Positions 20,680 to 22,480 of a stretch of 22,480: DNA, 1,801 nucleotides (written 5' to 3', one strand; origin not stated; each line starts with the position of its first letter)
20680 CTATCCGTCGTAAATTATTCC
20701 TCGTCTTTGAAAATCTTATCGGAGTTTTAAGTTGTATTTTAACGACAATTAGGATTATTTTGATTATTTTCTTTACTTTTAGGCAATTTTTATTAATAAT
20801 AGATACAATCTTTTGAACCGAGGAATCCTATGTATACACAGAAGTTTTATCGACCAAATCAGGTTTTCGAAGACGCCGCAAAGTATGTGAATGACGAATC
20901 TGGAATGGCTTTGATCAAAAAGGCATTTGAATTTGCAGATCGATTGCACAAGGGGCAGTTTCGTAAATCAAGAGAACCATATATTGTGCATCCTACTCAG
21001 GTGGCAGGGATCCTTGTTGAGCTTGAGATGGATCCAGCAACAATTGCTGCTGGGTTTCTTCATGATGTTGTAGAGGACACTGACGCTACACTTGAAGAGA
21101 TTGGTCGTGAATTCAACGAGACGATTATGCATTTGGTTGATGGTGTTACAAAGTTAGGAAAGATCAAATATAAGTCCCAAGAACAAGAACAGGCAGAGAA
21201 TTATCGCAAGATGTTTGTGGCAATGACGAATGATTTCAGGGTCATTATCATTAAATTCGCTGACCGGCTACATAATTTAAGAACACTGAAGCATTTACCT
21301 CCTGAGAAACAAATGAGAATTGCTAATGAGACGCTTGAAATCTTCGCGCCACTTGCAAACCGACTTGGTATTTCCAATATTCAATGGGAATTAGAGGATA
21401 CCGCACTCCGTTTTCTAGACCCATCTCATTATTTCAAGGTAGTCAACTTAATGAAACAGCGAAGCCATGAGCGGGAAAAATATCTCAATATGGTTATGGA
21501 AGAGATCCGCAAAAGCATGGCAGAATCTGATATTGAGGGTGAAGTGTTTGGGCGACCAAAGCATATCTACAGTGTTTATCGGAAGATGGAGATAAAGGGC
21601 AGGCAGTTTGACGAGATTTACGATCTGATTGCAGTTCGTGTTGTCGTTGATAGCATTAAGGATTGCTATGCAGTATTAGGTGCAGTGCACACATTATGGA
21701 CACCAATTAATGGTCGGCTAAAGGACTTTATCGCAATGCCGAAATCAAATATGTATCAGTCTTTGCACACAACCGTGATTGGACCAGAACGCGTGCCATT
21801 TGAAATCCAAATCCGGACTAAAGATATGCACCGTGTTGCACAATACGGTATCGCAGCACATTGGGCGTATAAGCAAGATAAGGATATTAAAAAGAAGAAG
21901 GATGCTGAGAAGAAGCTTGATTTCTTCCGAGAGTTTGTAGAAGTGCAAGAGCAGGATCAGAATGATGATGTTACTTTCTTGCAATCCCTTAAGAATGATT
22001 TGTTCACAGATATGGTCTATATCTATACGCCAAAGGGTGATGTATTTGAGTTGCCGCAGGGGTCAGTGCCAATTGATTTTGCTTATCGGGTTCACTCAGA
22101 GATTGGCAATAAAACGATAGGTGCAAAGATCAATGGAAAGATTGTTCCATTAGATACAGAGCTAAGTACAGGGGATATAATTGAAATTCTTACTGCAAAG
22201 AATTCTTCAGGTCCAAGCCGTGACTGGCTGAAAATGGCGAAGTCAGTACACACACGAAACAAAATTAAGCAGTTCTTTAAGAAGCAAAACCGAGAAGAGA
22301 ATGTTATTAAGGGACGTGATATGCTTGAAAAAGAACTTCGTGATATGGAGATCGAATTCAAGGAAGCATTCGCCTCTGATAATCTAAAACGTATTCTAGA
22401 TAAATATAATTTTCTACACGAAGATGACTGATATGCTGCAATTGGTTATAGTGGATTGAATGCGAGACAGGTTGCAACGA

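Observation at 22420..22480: In-frame opal (TGA) stop inside rel, with conserved coding sequence continuing in the same frame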

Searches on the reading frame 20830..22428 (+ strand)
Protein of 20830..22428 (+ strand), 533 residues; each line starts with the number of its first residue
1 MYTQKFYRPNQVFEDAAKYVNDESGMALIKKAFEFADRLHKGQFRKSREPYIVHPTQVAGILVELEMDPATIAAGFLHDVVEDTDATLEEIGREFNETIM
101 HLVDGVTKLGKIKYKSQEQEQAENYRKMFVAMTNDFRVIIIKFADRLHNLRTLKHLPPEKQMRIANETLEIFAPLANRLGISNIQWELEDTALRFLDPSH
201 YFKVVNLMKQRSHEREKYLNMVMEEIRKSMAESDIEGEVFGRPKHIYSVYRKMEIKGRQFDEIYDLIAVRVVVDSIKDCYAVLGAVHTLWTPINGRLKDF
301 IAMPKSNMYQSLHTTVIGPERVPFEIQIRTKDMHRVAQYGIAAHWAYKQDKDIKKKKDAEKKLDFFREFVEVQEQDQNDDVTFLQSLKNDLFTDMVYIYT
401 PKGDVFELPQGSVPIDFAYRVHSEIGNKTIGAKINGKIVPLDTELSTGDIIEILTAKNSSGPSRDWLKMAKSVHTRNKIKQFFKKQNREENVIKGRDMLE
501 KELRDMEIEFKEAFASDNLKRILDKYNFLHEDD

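Call 5: find_encoding_contigs(protein=window:20830-22428:+, flank=10000, max_places=10)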
Protein window:20830-22428:+ (533 aa): no gene with exactly this product is on record in the collection.

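Call 7: find_homologous_proteins(query=window:20830-22428:+)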
Query window:20830-22428:+ (533 aa): 8000 proteins with E <= 0.001 among 8000 candidates; the best 120 are listed.
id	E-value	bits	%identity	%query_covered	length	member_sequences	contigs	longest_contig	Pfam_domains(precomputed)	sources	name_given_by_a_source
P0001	0.0e+0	1200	100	100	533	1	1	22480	PF04607.24,PF13328.13,PF19296.6,PF02824.28,PF01966.29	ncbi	-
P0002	1.7e-278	943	78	100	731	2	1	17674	PF04607.24,PF13328.13,PF19296.6,PF02824.28,PF01966.29,PF13291.13,PF28438.1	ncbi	-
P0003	1.9e-263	893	72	99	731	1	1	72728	PF04607.24,PF13328.13,PF19296.6,PF02824.28,PF01966.29,PF13291.13,PF28438.1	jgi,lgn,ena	-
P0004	4.5e-253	859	70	100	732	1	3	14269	PF04607.24,PF13328.13,PF19296.6,PF02824.28,PF01966.29,PF13291.13,PF28438.1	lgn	-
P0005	1.6e-252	857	71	100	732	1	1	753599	PF04607.24,PF13328.13,PF19296.6,PF02824.28,PF01966.29,PF13291.13,PF28438.1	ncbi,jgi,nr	ncbi:MAG: bifunctional (p)ppGpp synthetase/guanosine-3,5-bis(diphosphate) 3-pyrophosphohydrolase [Ba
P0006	8.4e-246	835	69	100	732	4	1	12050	PF04607.24,PF13328.13,PF19296.6,PF02824.28,PF01966.29,PF13291.13,PF28438.1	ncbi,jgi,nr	ncbi:MAG: (p)ppGpp synthetase [Bacillales bacterium]|jgi:GTP pyrophosphokinase|nr:(p)ppGpp synthetas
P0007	7.8e-237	805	66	100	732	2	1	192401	PF04607.24,PF13328.13,PF19296.6,PF02824.28,PF01966.29,PF13291.13,PF01842.32,PF28438.1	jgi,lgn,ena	-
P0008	1.3e-235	801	65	100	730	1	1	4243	PF04607.24,PF13328.13,PF19296.6,PF02824.28,PF01966.29,PF13291.13,PF01842.32,PF28438.1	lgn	-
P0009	6.8e-235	799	65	100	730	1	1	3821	PF04607.24,PF13328.13,PF19296.6,PF02824.28,PF01966.29,PF13291.13,PF01842.32,PF28438.1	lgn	-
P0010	8.0e-235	799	65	100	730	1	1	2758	PF04607.24,PF13328.13,PF19296.6,PF02824.28,PF01966.29,PF13291.13,PF01842.32,PF28438.1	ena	-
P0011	1.1e-234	798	65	100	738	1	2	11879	PF04607.24,PF13328.13,PF19296.6,PF02824.28,PF01966.29,PF13291.13,PF01842.32,PF28438.1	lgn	-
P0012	1.5e-234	798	65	100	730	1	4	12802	PF04607.24,PF13328.13,PF19296.6,PF02824.28,PF01966.29,PF13291.13,PF01842.32,PF28438.1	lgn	-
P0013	2.9e-234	797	64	100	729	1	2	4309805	PF04607.24,PF13328.13,PF19296.6,PF02824.28,PF01966.29,PF13291.13,PF01842.32,PF28438.1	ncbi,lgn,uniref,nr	ncbi:RelA/SpoT family protein [Heyndrickxia vini]|uniref:GTP pyrophosphokinase n=1 Tax=Heyndrickxia 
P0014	3.0e-234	797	64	100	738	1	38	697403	PF04607.24,PF13328.13,PF19296.6,PF02824.28,PF01966.29,PF13291.13,PF01842.32,PF28438.1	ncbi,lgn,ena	-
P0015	3.0e-234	797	64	100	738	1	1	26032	PF04607.24,PF13328.13,PF19296.6,PF02824.28,PF01966.29,PF13291.13,PF01842.32,PF28438.1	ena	-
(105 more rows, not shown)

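Call 10: find_encoding_contigs(protein=P0002, flank=10000, max_places=4)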
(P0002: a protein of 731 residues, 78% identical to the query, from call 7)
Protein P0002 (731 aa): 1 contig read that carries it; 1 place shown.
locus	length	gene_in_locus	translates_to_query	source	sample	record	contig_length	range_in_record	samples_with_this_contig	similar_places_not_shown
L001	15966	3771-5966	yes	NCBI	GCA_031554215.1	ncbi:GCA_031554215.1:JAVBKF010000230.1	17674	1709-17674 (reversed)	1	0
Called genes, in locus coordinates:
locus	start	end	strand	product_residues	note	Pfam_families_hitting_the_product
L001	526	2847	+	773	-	PF01368:DHH, PF02272:DHHA1, PF17768:RecJ_OB, PF10141:ssDNA-exonuc_C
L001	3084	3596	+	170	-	PF00156:Pribosyltran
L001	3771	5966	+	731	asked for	PF13328:HD_4, PF01966:HD, PF04607:RelA_SpoT, PF02824:TGS, PF19296:RelA_AH, PF28438:RelA_RIS, PF13291:ACT_4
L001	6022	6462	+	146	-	PF02580:Tyr_Deacylase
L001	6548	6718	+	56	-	-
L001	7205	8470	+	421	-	PF13393:tRNA-synt_His, PF00587:tRNA-synt_2b, PF03129:HGTP_anticodon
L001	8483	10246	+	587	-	PF01336:tRNA_anti-codon, PF00152:tRNA-synt_2, PF02938:GAD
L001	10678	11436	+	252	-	PF00899:ThiF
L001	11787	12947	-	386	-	-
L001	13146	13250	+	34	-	-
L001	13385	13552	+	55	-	-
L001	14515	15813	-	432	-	-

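Call 11: find_encoding_contigs(protein=P0003, flank=10000, max_places=4)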
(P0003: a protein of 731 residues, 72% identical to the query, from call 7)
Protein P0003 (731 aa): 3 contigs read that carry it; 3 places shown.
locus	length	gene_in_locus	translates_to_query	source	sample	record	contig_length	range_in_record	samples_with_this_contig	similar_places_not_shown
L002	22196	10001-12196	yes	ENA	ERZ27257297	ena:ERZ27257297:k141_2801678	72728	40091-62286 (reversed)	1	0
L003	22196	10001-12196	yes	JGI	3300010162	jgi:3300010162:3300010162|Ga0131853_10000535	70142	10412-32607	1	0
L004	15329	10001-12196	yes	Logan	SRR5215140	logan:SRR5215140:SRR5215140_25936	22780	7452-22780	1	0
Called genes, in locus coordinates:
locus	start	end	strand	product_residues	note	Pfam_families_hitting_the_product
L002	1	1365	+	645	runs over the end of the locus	PF16889:Hepar_II_III_N, PF07940:Hepar_II_III_C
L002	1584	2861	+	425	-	PF03721:UDPG_MGDP_dh_N, PF00984:UDPG_MGDP_dh, PF03720:UDPG_MGDP_dh_C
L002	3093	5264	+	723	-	-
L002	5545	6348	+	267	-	PF01061:ABC2_membrane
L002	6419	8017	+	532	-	PF00005:ABC_tran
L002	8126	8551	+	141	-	PF12844:HTH_19, PF13560:HTH_31, PF01381:HTH_3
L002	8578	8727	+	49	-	-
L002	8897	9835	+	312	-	PF02603:Hpr_kinase_N, PF07475:Hpr_kinase_C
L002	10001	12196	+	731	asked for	PF13328:HD_4, PF01966:HD, PF04607:RelA_SpoT, PF02824:TGS, PF19296:RelA_AH, PF28438:RelA_RIS, PF13291:ACT_4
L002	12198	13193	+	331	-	PF01073:3Beta_HSD, PF01370:Epimerase, PF02719:Polysacc_synt_2, PF04321:RmlD_sub_bind, PF05368:NmrA (weak), PF07993:NAD_binding_4 (faint), PF13460:NAD_binding_10, PF16363:GDP_Man_Dehyd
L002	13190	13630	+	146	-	PF02580:Tyr_Deacylase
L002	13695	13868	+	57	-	-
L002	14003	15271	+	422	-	PF13393:tRNA-synt_His, PF00587:tRNA-synt_2b, PF03129:HGTP_anticodon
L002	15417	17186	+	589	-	PF01336:tRNA_anti-codon, PF00152:tRNA-synt_2, PF02938:GAD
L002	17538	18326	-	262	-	PF01381:HTH_3 (weak), PF00717:Peptidase_S24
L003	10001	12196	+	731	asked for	PF13328:HD_4, PF01966:HD, PF04607:RelA_SpoT, PF02824:TGS, PF19296:RelA_AH, PF28438:RelA_RIS, PF13291:ACT_4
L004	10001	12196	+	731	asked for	PF13328:HD_4, PF01966:HD, PF04607:RelA_SpoT, PF02824:TGS, PF19296:RelA_AH, PF28438:RelA_RIS, PF13291:ACT_4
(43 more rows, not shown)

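Call 12: find_encoding_contigs(protein=P0001, flank=10000, max_places=4)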
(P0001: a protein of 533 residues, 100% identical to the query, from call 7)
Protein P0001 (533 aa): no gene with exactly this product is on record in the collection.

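Call 22: find_related_loci(query=window:20830-22428:+, collection=genome_contigs, flank=3000)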
Query window:20830-22428:+ (533 aa) in genome_contigs; peptide patterns used: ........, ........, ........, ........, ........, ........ (x = any residue, [..] = any of these).
78 stretches matched a pattern; 38 encode a relative of the query (tblastn E <= 1e-3); 38 distinct loci.
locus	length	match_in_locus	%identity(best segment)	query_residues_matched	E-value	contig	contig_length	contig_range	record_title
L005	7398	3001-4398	41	27-498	4e-125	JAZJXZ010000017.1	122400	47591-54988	MAG: Pseudomonadota bacterium isolate ADI_H1L3_2_122_18_3-bin017_1 ADIH1L32_B017_1_000000000017, whole genome shotgun se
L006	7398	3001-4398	41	27-498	1e-124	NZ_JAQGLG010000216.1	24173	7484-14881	MAG: Sphingomonas bacterium isolate RYN_529 scaffold_6399513, whole genome shotgun sequence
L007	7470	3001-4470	39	27-522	5e-124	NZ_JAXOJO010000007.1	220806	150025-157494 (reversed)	Sphingomonas sp. ZT3P38 Y660_7, whole genome shotgun sequence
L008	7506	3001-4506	39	23-529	8e-124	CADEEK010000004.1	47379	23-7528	MAG: uncultured Sphingomonadales bacterium isolate Sphingomonadales sp. RBC054 genome assembly, contig: MAG054_4, whole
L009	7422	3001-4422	42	29-504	2e-123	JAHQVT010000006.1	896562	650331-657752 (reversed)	MAG: Rhodospirillales bacterium isolate MAG.058 Posi_058-P30788, whole genome shotgun sequence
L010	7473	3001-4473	39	27-522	4e-123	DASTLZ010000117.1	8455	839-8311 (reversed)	MAG TPA_asm: Sphingomonas sp. isolate SMAG_U3281 k141_718155, whole genome shotgun sequence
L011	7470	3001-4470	39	27-522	1e-122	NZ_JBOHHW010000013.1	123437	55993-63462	MAG: Sphingomonas sp. isolate SE1529_concoct.bin.19 NODE_13_length_123437_cov_3.155648, whole genome shotgun sequence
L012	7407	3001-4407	40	27-501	3e-122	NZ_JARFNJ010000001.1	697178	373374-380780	Sphingomonas pollutisoli strain H39-1-10 spades_K_21_77_1, whole genome shotgun sequence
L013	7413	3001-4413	40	27-503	2e-122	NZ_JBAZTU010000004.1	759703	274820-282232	MAG: Sphingomonas sp. isolate SO_2017_GW1_210 NODE_50_length_759703_cov_18.313800_OW334_2017, whole genome shotgun seque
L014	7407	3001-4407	39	27-501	1e-121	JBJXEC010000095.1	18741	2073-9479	MAG: Sphingomonas sp. isolate P.bin.220 k127_1922385, whole genome shotgun sequence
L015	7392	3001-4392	40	27-496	2e-121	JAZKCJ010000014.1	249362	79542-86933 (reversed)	MAG: Pseudomonadota bacterium isolate ADI_H3L2_122-bin030_1 ADIH3L2_B030_1_000000000014, whole genome shotgun sequence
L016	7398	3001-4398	41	27-498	4e-121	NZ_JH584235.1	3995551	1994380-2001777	Sphingomonas echinoides ATCC 14820 scaffold00001, whole genome shotgun sequence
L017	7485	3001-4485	38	27-531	7e-121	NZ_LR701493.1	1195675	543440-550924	Sphingomonas sp. EC-HK361 isolate SPHINGO361, whole genome shotgun sequence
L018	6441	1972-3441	39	27-522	9e-121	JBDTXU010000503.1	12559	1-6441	MAG: Sphingomonas bacterium isolate cluster4_bin.123 NODE_12117_length_12559_cov_22.035669, whole genome shotgun sequenc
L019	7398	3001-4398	40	27-498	6e-120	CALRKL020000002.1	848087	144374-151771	MAG: Bordetella parapertussis isolate JJ-JE510-14-7-m1-bin250 genome assembly, contig: JJ-R2D3-116-C2, whole genome shot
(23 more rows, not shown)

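Call 26: search_protein_families(library=pfam, proteins=[window:20830-22428:+])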
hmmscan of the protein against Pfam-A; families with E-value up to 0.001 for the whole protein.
window:20830-22428:+ (533 aa): 5 families
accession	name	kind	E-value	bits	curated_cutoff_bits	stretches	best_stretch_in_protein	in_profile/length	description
PF13328.12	HD_4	-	2.9e-51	173.7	27.2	1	32-181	1-155/156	HD domain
PF04607.23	RelA_SpoT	-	4.4e-44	149.8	27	1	241-351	1-112/113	Region found in RelA / SpoT proteins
PF02824.27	TGS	-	1.7e-24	86.1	22.2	1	396-455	1-60/60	TGS domain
PF01966.28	HD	-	1.1e-10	42.3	22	1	52-149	2-115/116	HD domain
PF02597.26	ThiS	-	0.00055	20.9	22.5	0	426-456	39-72/76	ThiS family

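Call 31: find_related_loci(query=window:20830-22428:+, collection=metagenome_contigs, flank=3000)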
Query window:20830-22428:+ (533 aa) in metagenome_contigs; peptide patterns used: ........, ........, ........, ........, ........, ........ (x = any residue, [..] = any of these).
78 stretches matched a pattern; 25 encode a relative of the query (tblastn E <= 1e-3); 25 distinct loci.
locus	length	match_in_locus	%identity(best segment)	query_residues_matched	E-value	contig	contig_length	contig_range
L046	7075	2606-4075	39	27-522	8e-126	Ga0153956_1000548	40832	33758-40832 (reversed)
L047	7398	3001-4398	41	27-498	7e-125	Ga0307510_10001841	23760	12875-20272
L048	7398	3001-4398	41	27-498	1e-124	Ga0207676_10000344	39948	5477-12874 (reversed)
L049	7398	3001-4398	41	27-498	1e-124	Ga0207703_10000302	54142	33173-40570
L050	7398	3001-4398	41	27-498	6e-124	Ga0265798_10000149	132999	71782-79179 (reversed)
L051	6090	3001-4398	41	27-498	1e-123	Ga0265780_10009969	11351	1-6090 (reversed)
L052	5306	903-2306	40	27-500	1e-123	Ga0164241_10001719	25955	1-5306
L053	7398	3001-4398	40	27-498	8e-123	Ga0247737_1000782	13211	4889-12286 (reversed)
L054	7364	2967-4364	40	27-498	8e-123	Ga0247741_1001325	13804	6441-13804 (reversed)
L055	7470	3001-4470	39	27-522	2e-122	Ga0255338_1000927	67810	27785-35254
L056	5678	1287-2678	40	27-496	9e-122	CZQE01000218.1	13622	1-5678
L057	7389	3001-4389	40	27-495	1e-120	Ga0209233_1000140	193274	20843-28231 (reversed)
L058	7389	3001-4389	41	27-495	5e-121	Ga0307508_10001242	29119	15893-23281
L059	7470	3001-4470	39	27-522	9e-120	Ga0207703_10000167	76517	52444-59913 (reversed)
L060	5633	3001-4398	40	27-498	7e-120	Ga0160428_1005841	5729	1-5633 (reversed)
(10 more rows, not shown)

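Call 34: search_protein_families(library=pfam, proteins=[P0002, P0003], max_evalue=0.01)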
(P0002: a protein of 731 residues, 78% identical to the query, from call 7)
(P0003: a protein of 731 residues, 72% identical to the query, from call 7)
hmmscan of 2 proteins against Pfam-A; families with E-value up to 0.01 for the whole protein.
P0002 (731 aa): 7 families
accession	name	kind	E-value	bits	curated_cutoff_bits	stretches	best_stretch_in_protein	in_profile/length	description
PF13328.12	HD_4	-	8.6e-49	165.7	27.2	1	32-181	1-155/156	HD domain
PF04607.23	RelA_SpoT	-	2.6e-43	147.3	27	1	241-351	1-112/113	Region found in RelA / SpoT proteins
PF02824.27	TGS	-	4.5e-23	81.5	22.2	1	395-454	1-60/60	TGS domain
PF13291.12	ACT_4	-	9e-18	65.2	27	1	651-728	2-80/80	ACT domain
PF01966.28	HD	-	4e-13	50.1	22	1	51-150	1-116/116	HD domain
PF19296.4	RelA_AH_RIS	-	5.6e-13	49.8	23.8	1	474-631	9-174/185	RelA/SpoT, AH and RIS domains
PF02597.26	ThiS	-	0.00073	20.5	22.5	1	425-455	39-72/76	ThiS family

P0003 (731 aa): 7 families
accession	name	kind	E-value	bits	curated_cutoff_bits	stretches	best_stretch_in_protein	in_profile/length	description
PF13328.12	HD_4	-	1.8e-51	174.4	27.2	1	34-183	1-155/156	HD domain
PF04607.23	RelA_SpoT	-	7.3e-44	149.1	27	1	243-353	1-112/113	Region found in RelA / SpoT proteins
PF02824.27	TGS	-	3.1e-21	75.6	22.2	1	397-456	1-60/60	TGS domain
PF13291.12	ACT_4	-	4.4e-20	72.6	27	1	652-728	3-80/80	ACT domain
PF19296.4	RelA_AH_RIS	-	4.2e-11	43.7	23.8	1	469-637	3-180/185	RelA/SpoT, AH and RIS domains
PF01966.28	HD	-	4.7e-11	43.4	22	1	54-151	2-115/116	HD domain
PF01842.31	ACT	-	0.0039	17.4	27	0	658-721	3-65/66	ACT domain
